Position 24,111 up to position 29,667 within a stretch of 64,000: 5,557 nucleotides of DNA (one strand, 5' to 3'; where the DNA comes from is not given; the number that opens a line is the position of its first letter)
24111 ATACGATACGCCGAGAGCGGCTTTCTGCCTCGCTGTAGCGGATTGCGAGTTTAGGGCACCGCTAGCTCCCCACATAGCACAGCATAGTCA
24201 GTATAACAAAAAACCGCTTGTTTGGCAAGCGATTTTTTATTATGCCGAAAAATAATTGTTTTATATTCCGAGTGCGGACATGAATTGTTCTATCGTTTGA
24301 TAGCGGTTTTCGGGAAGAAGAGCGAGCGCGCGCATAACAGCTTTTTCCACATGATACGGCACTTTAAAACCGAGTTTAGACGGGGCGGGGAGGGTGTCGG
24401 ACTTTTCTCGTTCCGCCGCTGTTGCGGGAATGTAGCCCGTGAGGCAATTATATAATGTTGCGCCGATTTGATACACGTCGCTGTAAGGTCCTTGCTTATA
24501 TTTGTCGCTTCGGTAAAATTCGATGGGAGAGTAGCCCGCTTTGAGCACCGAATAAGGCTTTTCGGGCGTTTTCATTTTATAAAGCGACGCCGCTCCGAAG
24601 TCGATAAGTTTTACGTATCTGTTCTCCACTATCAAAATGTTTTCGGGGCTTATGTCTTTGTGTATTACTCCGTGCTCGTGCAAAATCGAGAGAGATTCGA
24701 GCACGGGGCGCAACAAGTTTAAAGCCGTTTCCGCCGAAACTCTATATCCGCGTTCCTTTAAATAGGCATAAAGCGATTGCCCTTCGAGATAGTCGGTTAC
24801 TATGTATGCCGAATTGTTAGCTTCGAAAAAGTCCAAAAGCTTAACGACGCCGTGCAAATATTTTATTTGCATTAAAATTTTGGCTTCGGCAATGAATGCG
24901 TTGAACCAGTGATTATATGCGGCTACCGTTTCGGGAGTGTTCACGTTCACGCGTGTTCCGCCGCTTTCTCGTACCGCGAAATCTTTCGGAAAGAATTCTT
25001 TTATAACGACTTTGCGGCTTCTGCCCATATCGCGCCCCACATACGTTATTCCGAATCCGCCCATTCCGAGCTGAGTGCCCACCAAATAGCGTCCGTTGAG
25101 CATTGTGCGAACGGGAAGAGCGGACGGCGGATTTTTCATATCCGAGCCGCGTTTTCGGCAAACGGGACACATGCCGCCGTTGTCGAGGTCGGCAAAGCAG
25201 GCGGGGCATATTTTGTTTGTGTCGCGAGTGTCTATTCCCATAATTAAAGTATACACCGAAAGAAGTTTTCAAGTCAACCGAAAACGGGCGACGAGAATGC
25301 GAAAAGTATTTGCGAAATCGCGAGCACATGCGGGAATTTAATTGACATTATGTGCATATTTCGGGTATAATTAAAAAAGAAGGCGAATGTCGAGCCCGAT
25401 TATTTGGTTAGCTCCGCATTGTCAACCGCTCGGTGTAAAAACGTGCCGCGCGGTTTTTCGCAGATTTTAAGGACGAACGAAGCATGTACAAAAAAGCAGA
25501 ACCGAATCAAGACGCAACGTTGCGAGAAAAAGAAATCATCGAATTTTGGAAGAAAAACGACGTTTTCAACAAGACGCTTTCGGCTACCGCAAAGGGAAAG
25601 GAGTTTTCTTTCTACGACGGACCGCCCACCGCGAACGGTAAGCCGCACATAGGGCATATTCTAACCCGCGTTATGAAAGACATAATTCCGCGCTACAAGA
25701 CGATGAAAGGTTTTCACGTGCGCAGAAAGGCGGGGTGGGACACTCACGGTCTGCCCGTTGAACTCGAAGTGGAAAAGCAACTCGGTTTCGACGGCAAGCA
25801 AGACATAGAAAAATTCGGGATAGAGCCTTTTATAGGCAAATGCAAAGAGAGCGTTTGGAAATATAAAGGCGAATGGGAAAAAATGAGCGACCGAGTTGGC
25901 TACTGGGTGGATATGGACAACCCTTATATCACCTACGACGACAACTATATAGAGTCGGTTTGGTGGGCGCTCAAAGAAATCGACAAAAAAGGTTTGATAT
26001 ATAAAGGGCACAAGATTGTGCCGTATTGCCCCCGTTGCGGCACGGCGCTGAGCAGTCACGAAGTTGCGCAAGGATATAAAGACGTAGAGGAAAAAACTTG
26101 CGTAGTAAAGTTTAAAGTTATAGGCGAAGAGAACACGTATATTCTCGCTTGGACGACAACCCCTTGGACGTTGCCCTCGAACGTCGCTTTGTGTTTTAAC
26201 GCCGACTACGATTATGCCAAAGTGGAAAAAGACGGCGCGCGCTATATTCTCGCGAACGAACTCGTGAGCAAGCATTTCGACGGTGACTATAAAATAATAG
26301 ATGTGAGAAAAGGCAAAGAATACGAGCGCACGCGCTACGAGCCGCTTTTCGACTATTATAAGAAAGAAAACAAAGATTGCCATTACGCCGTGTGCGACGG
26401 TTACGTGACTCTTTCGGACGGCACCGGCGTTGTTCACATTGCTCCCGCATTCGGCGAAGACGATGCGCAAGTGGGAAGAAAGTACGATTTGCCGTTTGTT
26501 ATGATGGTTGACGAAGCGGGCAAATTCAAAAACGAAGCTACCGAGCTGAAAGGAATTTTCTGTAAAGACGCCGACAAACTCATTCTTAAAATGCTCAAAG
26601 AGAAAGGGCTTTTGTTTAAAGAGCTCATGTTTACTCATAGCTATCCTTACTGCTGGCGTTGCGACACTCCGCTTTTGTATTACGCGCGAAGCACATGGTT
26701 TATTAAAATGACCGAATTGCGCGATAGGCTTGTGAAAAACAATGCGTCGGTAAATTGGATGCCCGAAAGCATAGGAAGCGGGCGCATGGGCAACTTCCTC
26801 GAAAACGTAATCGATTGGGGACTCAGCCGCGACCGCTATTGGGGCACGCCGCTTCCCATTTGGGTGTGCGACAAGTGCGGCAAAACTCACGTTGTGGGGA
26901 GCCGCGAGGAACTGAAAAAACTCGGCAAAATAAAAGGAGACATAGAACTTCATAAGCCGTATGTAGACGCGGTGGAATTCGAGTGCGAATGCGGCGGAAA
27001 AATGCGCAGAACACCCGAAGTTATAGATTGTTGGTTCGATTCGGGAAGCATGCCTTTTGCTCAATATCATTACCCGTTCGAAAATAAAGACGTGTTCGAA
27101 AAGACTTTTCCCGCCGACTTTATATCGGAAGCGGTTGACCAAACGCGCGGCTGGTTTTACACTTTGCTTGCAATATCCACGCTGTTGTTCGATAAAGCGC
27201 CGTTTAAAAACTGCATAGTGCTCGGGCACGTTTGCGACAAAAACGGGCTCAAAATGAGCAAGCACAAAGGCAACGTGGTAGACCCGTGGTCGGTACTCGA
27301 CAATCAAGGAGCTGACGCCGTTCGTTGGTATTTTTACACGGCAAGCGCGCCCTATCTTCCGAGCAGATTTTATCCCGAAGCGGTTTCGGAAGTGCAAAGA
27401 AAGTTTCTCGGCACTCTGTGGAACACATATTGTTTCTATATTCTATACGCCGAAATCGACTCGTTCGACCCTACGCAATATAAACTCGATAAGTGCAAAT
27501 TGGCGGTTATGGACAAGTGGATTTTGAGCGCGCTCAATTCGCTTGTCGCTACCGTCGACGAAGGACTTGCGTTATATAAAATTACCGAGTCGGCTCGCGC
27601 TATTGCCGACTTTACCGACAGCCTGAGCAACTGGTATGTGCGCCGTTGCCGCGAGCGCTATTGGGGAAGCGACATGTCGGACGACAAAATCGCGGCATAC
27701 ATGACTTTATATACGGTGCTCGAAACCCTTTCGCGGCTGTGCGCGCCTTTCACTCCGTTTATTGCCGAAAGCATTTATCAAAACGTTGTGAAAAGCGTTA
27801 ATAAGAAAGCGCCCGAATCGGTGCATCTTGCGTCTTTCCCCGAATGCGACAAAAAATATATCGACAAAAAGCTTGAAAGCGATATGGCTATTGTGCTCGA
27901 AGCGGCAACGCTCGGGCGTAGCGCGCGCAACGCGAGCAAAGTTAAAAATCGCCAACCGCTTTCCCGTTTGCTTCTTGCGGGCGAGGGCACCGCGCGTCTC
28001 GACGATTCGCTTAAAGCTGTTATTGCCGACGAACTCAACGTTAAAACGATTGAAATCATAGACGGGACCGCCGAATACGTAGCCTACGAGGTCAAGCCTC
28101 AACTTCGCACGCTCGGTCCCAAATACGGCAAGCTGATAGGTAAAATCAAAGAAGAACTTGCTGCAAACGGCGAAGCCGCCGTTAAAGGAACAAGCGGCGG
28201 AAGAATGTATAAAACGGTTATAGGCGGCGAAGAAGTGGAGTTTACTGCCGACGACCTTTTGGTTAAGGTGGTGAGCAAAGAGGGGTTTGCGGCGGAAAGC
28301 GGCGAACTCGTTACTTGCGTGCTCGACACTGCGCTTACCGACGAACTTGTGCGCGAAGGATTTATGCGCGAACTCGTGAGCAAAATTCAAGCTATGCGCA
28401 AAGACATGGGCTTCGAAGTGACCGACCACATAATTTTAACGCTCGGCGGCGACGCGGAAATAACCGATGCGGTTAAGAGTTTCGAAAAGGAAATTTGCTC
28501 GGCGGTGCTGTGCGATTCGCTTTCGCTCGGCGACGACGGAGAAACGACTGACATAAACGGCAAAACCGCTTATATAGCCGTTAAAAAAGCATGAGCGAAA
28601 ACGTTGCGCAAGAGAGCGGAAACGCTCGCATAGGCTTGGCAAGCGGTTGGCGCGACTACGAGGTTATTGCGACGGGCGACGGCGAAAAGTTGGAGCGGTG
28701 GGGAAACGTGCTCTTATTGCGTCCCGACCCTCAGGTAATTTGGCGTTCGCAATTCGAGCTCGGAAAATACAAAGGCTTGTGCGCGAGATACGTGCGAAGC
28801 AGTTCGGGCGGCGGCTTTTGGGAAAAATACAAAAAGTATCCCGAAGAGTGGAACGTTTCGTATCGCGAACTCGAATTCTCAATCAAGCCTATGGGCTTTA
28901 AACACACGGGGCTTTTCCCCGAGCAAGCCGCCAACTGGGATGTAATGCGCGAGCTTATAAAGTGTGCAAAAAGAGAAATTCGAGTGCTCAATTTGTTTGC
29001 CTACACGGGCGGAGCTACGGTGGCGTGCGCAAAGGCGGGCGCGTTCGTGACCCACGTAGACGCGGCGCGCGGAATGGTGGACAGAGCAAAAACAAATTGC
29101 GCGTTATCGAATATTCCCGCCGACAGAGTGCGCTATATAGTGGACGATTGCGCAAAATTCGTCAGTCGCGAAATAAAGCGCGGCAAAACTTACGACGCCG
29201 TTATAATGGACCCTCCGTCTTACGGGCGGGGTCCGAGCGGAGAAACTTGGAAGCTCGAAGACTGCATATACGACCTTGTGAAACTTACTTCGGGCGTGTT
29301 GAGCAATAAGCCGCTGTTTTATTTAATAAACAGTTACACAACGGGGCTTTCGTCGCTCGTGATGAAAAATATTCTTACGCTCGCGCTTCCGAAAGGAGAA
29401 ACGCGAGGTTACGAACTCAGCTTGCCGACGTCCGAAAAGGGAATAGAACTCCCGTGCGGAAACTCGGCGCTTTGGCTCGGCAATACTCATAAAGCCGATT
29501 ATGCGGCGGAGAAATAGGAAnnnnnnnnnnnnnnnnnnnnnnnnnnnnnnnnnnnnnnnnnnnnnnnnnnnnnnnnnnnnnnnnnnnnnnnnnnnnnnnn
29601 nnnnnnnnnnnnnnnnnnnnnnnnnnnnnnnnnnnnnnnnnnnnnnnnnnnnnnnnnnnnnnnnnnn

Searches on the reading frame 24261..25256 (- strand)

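Call 82: search_protein_families(library=pfam, proteins=[window:24261-25256:-], max_evalue=0.00001)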
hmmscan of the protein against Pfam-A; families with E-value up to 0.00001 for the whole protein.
window:24261-25256:- (331 aa): 4 families
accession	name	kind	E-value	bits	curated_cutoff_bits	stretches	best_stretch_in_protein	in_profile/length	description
PF00069.31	Pkinase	-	8.8e-34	117.5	31.7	1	59-284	3-203/263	Protein kinase domain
PF07714.23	PK_Tyr_Ser-Thr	-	2e-23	83.5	23.1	1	97-283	25-210/258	Protein tyrosine and serine/threonine kinase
PF14531.12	Kinase-like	-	8.6e-07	28.9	25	1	191-287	160-260/289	Kinase-like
PF03109.22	ABC1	-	9.4e-06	25.4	22.9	0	147-239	140-230/244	ABC1 atypical kinase-like domain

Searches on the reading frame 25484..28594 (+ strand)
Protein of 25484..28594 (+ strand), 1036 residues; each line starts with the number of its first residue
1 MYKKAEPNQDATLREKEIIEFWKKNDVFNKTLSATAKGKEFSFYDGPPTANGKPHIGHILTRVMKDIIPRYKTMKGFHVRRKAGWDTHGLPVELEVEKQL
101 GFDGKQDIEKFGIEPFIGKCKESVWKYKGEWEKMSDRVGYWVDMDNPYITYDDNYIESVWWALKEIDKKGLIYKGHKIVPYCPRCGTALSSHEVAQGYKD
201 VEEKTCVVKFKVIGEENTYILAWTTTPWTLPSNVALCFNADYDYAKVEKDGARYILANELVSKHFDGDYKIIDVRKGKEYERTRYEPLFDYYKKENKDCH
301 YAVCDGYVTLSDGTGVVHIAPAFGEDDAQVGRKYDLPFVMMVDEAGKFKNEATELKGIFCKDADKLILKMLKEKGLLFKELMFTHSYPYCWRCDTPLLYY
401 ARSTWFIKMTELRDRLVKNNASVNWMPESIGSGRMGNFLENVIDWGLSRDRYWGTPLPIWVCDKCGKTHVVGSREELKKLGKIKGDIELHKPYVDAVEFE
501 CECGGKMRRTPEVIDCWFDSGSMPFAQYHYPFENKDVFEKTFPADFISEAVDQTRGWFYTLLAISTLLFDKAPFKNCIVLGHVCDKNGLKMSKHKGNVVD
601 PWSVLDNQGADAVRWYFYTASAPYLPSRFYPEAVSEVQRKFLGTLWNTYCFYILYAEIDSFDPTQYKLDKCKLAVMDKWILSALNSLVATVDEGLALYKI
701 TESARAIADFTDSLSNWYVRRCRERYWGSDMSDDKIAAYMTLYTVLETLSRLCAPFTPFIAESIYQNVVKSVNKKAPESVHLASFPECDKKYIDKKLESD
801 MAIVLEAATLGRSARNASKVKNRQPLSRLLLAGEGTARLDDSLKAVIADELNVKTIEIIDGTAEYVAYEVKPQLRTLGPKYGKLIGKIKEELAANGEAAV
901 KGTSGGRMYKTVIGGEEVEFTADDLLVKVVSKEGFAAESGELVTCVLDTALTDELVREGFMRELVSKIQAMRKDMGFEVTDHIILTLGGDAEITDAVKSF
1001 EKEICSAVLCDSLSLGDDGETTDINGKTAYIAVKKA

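Call 82: search_protein_families(library=pfam, proteins=[window:25484-28594:+], max_evalue=0.00001)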
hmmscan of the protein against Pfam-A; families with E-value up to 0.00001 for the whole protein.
window:25484-28594:+ (1036 aa): 4 families
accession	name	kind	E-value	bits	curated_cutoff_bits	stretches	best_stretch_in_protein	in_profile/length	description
PF00133.28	tRNA-synt_1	-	2e-131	439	22.7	1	18-620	2-405/414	tRNA synthetases class I (I, L, M and V)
PF19302.4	DUF5915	-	5.8e-52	176.5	27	1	845-1035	2-194/195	Domain of unknown function (DUF5915)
PF08264.19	Anticodon_1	-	1e-33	116.7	25.1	1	677-827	1-145/148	Anticodon-binding domain of tRNA ligase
PF09334.17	tRNA-synt_1g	-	2e-19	70.1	20.1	1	50-194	10-135/391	tRNA synthetases class I (M)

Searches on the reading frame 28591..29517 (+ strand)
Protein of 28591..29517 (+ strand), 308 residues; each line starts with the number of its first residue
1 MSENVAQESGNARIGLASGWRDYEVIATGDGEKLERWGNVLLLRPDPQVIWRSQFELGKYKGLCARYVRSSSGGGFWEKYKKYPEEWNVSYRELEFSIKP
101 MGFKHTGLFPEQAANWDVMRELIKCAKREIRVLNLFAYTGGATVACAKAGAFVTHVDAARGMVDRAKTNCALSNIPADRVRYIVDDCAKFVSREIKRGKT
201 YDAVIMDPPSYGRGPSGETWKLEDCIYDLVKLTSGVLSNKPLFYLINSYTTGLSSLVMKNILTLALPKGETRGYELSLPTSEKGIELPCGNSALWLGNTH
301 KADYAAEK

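Call 82: search_protein_families(library=pfam, proteins=[window:28591-29517:+], max_evalue=0.00001)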
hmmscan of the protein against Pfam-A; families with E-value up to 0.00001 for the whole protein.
window:28591-29517:+ (308 aa): 2 families
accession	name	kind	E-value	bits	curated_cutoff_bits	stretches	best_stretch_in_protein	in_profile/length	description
PF10672.15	Methyltrans_SAM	-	1e-13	51.7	27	1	85-215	84-210/286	S-adenosylmethionine-dependent methyltransferase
PF09445.16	Methyltransf_15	-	5.8e-06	26.4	22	1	131-214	3-85/165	RNA cap guanine-N2 methyltransferase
